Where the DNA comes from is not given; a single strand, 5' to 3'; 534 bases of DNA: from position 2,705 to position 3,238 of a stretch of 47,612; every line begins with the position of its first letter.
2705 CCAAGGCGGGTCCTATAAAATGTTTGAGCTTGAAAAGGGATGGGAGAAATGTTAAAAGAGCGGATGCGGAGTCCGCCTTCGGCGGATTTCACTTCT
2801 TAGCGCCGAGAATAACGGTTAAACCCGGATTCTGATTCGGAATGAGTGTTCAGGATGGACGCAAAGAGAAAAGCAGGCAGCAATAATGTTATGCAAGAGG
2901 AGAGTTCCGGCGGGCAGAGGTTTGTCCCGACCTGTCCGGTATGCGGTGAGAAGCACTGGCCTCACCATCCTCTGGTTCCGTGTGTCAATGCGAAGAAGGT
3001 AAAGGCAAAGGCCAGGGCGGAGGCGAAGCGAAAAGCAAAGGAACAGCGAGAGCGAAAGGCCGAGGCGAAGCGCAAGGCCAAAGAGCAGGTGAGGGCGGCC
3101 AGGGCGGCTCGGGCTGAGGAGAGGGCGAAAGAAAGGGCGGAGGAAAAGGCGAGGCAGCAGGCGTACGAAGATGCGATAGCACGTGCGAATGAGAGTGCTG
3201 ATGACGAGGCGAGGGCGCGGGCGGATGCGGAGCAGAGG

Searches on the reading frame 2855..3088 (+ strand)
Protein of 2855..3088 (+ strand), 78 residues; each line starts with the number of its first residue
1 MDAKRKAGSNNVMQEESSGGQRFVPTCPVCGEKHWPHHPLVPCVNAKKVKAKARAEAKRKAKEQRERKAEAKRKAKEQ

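Call 42: search_protein_families(library=pfam, proteins=[window:2855-3088:+], max_evalue=10)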
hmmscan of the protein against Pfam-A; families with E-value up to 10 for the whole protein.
seq(78 aa): 4 families
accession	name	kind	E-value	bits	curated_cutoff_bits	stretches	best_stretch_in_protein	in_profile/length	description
PF06676.16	DUF1178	-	0.0036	18.2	31.6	1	26-73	34-83/147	Protein of unknown function (DUF1178)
PF14353.12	CpXC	-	0.0059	17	25.4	1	10-70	23-83/121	CpXC protein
PF09538.15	FYDLN_acid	-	0.16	13.2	23.9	1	26-72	28-70/105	Protein of unknown function (FYDLN_acid)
PF08437.15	Glyco_transf_8C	-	0.39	11.2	23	1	35-60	16-41/57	Glycosyl transferase family 8 C-terminal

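Call 43: search_protein_families(library=ncbifam, proteins=[window:2855-3088:+], max_evalue=1)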
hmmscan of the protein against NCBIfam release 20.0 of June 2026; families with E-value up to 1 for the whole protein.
seq(78 aa): 0 families
